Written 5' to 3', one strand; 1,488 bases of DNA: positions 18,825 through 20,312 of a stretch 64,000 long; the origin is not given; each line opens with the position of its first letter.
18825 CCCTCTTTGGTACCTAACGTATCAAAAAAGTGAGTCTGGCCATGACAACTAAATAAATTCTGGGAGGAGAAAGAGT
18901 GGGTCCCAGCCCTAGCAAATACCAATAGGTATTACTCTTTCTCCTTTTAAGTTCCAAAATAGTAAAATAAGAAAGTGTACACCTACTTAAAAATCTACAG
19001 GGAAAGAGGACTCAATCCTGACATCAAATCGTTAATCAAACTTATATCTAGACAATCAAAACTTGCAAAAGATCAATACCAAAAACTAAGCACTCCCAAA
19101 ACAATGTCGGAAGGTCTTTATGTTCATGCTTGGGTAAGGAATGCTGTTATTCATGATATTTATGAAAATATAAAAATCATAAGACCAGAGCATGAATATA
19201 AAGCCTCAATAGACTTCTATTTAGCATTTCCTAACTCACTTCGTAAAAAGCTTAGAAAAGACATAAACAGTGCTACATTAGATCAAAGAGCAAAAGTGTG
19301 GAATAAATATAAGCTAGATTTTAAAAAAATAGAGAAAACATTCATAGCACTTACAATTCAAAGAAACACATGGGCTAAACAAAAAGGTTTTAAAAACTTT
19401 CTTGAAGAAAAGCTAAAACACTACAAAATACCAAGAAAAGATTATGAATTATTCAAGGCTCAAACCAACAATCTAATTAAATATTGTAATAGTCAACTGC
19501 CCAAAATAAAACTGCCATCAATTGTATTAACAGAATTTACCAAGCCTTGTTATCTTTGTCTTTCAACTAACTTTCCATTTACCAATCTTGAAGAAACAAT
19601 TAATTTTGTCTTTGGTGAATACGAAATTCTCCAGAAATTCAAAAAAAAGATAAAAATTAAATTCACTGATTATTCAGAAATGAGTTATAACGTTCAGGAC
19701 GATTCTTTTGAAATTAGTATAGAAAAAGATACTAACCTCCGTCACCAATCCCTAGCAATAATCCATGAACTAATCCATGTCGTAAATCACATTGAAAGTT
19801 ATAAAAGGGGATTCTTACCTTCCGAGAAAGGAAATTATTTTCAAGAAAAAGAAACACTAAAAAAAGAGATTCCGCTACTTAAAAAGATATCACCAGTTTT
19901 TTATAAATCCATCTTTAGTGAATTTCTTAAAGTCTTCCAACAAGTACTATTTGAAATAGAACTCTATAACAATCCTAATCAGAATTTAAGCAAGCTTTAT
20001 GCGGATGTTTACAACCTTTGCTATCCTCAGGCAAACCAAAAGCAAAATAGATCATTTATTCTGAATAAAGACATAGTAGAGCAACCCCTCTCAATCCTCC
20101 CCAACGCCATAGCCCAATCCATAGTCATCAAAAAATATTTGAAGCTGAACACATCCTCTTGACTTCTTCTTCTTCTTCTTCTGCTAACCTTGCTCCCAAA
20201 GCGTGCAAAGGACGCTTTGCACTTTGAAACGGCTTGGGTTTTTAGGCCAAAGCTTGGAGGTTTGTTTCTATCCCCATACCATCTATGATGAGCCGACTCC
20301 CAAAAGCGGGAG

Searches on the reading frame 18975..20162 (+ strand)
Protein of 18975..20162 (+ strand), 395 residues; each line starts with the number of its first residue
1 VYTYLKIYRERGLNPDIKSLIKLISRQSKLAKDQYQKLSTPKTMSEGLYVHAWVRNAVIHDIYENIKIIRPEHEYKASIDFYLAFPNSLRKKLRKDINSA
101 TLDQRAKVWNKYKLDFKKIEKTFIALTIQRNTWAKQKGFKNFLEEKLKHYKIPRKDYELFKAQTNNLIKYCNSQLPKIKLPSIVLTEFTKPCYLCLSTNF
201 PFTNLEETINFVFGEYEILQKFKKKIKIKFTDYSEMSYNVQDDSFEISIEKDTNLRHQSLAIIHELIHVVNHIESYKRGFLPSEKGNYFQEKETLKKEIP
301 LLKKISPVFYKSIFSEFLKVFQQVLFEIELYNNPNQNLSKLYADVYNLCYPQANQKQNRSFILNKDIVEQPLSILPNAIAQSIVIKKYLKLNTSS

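Call 15: search_protein_families(library=pfam, proteins=[window:18975-20162:+], max_evalue=0.1)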
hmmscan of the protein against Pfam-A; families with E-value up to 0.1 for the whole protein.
window:18975-20162:+ (395 aa): 1 family
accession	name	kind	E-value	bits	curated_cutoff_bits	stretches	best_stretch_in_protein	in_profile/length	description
PF20526.3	DUF6741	-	0.0074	16.9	27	1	215-266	47-98/129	Domain of unknown function (DUF6741)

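Call 16: search_protein_families(library=ncbifam, proteins=[window:18975-20162:+], max_evalue=0.1)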
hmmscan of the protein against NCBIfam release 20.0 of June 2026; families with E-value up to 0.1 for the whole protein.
window:18975-20162:+ (395 aa): 0 families

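Call 17: find_encoding_contigs(protein=window:18975-20162:+, flank=6000, max_places=10)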
Protein window:18975-20162:+ (395 aa): 2 contigs read that carry it; 2 places shown.
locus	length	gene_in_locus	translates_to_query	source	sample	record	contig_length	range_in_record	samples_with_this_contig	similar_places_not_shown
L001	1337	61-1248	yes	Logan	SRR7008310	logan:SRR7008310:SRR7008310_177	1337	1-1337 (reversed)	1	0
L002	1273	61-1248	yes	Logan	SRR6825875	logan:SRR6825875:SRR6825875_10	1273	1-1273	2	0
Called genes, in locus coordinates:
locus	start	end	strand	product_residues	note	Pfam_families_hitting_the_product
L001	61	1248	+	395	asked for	-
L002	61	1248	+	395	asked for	-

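Call 38: find_homologous_proteins(query=window:18975-20162:+, max_evalue=0.001)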
Query window:18975-20162:+ (395 aa): 14 proteins with E <= 0.001 among 3247 candidates.
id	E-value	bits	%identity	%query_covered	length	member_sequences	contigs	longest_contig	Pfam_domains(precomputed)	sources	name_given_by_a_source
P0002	2.6e-256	868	100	100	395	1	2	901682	-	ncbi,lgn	-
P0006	6.3e-124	432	53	98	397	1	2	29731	-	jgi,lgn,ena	-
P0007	1.3e-113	398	47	99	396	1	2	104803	-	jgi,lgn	-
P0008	3.9e-109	384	46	98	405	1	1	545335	-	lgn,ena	-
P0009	3.4e-102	361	46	97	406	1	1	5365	-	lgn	-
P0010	3.8e-89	318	41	95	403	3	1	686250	-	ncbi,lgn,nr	ncbi:MAG: hypothetical protein HYU80_02480 [Candidatus Blackburnbacteria bacterium]|nr:hypothetical 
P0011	7.0e-82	294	39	98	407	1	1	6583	-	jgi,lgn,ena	-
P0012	6.5e-76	274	40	93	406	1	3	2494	-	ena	-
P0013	3.6e-67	245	36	98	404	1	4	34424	-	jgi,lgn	-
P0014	1.1e-66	244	38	98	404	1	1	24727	-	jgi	-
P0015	1.1e-62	231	38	79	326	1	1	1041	-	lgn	-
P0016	2.3e-54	203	40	78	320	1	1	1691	-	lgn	-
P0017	1.5e-52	197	40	79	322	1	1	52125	-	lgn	-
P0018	3.8e-49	186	38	78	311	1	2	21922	-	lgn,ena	-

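Call 39: find_encoding_contigs(protein=P0006, flank=8000, max_places=3)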
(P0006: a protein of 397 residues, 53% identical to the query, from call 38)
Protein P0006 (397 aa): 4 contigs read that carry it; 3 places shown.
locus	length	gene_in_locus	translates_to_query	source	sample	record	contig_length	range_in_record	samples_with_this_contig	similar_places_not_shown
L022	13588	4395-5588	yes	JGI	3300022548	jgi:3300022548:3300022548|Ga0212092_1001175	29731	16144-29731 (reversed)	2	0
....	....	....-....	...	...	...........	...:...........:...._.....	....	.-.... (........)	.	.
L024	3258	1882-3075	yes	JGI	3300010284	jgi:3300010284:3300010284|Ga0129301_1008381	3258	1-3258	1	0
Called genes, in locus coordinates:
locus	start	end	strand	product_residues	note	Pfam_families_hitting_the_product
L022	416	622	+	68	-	-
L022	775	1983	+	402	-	-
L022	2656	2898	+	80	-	-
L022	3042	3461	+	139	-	-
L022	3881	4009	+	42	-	-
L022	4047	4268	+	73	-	-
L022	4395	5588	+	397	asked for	-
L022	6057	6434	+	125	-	-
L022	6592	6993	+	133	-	PF01909:NTP_transf_2 (weak), PF18765:Polbeta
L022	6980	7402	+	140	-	PF01934:HepT-like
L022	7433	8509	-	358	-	PF00348:polyprenyl_synt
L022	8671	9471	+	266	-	PF00696:AA_kinase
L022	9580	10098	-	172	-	PF07963:N_methyl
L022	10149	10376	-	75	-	-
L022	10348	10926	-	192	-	-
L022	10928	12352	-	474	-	PF11104:PilM_2, PF05137:PilN (faint)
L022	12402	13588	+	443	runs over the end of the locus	PF13620:CarboxypepD_reg (weak)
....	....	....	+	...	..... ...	-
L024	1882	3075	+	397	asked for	-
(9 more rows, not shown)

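Call 40: find_encoding_contigs(protein=P0007, flank=8000, max_places=3)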
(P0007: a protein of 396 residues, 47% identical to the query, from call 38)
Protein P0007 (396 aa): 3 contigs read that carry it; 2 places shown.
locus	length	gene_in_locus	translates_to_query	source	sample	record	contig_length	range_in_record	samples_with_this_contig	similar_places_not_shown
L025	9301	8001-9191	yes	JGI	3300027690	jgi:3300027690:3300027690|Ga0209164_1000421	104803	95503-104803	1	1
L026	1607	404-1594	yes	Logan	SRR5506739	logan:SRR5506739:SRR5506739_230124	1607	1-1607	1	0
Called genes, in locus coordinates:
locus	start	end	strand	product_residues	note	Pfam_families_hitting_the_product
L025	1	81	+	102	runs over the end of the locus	PF02583:Trns_repr_metal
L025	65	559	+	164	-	PF07610:DUF1573 (faint)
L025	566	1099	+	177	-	-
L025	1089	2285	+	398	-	PF00581:Rhodanese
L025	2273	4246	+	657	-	PF00122:E1-E2_ATPase, PF00702:Hydrolase, PF08282:Hydrolase_3 (faint)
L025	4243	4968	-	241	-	-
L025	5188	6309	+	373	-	PF13683:rve_3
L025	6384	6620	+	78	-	-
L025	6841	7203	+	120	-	-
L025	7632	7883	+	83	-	-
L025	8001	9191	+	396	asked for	-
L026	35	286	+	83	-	-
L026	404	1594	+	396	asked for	-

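Call 41: find_encoding_contigs(protein=P0008, flank=8000, max_places=3)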
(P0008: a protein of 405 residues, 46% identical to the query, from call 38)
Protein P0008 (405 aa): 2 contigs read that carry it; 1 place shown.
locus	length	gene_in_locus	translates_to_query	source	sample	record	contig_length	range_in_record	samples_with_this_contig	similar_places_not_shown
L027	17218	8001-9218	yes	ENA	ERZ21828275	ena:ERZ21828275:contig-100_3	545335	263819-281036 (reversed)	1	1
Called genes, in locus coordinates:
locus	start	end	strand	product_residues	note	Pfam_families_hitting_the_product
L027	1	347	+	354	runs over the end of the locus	PF23459:S1_RRP5 (faint), PF00575:S1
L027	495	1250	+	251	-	-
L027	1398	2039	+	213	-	-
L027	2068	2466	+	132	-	-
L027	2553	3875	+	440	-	PF18073:Zn_ribbon_LapB, PF13481:AAA_25, PF03796:DnaB_C (faint), PF06745:ATPase (weak), PF23442:DUF7125 (weak), PF13401:AAA_22 (faint)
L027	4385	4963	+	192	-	-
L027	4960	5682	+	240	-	PF04203:Sortase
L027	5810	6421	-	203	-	-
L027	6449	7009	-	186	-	PF08668:HDOD (faint), PF12917:YfbR-like, PF13023:HD_3, PF01966:HD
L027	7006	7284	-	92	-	PF13560:HTH_31, PF24250:HVO_2718 (weak), PF12844:HTH_19, PF01381:HTH_3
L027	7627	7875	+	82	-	-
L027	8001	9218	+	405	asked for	-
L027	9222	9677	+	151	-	PF00293:NUDIX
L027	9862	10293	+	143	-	-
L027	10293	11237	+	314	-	PF00719:Pyrophosphatase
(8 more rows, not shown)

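Call 47: find_encoding_contigs(protein=P0010, flank=10000, max_places=2)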
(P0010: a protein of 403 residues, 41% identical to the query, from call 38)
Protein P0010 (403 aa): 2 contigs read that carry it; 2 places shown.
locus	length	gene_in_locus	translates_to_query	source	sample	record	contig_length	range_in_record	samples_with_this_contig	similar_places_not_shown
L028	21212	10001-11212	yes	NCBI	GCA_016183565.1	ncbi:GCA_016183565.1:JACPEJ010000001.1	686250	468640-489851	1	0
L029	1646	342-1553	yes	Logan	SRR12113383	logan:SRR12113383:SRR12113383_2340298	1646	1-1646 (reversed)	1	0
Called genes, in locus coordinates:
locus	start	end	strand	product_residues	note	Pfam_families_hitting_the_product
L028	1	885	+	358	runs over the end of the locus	PF01098:FTSW_RODA_SPOVE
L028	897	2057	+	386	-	PF03033:Glyco_transf_28, PF04101:Glyco_tran_28_C, PF00201:UDPGT (weak)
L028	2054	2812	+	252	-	-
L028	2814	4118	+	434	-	PF02491:SHS2_FTSA, PF06723:MreB_Mbl, PF11104:PilM_2 (weak), PF14450:FtsA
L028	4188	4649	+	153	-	-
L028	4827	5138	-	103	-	-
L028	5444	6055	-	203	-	PF04542:Sigma70_r2, PF08281:Sigma70_r4_2, PF04545:Sigma70_r4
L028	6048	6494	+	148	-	PF01894:YjbQ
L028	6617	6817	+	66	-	-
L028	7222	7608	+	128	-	-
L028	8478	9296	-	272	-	-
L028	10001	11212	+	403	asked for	-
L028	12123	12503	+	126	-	-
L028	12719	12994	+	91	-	-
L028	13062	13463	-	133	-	-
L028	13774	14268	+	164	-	-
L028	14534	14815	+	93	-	-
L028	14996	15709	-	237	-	PF02353:CMAS (weak), PF05175:MTS (weak), PF13489:Methyltransf_23, PF01209:Ubie_methyltran (weak), PF08241:Methyltransf_11, PF08242:Methyltransf_12, PF13649:Methyltransf_25, PF13847:Methyltransf_31, +1 more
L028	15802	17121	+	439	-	PF01336:tRNA_anti-codon, PF00152:tRNA-synt_2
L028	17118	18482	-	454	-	PF01336:tRNA_anti-codon, PF00152:tRNA-synt_2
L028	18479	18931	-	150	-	-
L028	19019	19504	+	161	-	-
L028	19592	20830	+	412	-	-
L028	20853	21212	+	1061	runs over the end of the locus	PF17210:SdrD_B (weak)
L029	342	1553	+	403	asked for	-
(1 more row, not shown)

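Call 48: find_encoding_contigs(protein=P0013, flank=10000, max_places=3)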
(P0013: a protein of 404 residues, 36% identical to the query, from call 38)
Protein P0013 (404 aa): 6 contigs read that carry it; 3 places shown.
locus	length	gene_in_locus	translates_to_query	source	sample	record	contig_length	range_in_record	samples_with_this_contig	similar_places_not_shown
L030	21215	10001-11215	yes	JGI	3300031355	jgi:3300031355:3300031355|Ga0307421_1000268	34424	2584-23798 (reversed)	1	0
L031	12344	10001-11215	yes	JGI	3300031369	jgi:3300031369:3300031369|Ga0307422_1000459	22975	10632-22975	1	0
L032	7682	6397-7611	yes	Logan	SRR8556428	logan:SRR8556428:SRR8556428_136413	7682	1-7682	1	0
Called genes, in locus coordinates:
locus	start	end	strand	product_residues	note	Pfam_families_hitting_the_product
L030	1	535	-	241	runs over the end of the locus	PF00318:Ribosomal_S2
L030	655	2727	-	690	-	-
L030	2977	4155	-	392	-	-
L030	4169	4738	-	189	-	-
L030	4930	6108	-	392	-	PF09826:Beta_propel (faint), PF08309:LVIVD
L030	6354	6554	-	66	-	-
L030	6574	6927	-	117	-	-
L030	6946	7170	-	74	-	-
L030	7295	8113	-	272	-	PF08843:AbiEii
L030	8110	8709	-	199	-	-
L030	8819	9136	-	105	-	PF00383:dCMP_cyt_deam_1, PF14437:MafB19-deam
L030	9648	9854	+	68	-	-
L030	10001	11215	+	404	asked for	-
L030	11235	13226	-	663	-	PF01751:Toprim, PF01131:Topoisom_bac, PF01396:Zn_ribbon_Top1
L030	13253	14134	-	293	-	PF02481:DNA_processg_A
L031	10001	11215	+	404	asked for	-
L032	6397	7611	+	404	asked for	-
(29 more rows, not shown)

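Call 49: find_encoding_contigs(protein=P0017, flank=10000, max_places=2)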
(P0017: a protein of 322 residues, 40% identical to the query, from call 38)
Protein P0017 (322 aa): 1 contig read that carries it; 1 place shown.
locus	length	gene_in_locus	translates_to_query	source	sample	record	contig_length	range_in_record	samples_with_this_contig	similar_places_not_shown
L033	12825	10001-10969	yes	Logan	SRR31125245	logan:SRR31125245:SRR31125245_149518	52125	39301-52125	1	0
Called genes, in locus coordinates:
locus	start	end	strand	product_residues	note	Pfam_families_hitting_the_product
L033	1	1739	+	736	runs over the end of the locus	PF00912:Transgly, PF00905:Transpeptidase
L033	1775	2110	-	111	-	-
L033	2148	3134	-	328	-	PF00389:2-Hacid_dh, PF02826:2-Hacid_dh_C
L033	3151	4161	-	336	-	PF00294:PfkB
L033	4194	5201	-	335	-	PF00274:Glycolytic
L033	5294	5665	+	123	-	-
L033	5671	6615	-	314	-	PF02779:Transket_pyr, PF02780:Transketolase_C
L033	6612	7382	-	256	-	PF00456:Transketolase_N, PF13292:DXP_synthase_N (faint), PF09364:XFP_N (weak), PF00676:E1_dh (weak)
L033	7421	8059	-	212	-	PF18306:LDcluster4, PF03641:Lysine_decarbox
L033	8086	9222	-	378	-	PF00044:Gp_dh_N, PF02800:Gp_dh_C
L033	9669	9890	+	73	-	-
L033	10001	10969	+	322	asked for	-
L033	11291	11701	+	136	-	-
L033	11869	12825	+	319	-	?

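Call 66: find_encoding_contigs(protein=P0009, flank=6000, max_places=4)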
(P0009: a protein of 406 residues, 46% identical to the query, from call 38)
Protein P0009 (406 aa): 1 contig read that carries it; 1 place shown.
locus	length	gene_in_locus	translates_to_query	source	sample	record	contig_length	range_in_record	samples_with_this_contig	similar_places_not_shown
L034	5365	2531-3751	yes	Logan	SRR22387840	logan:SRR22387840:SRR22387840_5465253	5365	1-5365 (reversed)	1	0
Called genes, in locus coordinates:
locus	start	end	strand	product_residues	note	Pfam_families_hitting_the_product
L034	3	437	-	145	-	?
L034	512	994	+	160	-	PF00293:NUDIX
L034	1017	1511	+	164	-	PF00293:NUDIX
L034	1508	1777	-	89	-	-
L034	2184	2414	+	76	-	-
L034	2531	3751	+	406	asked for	-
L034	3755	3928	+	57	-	-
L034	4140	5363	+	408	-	?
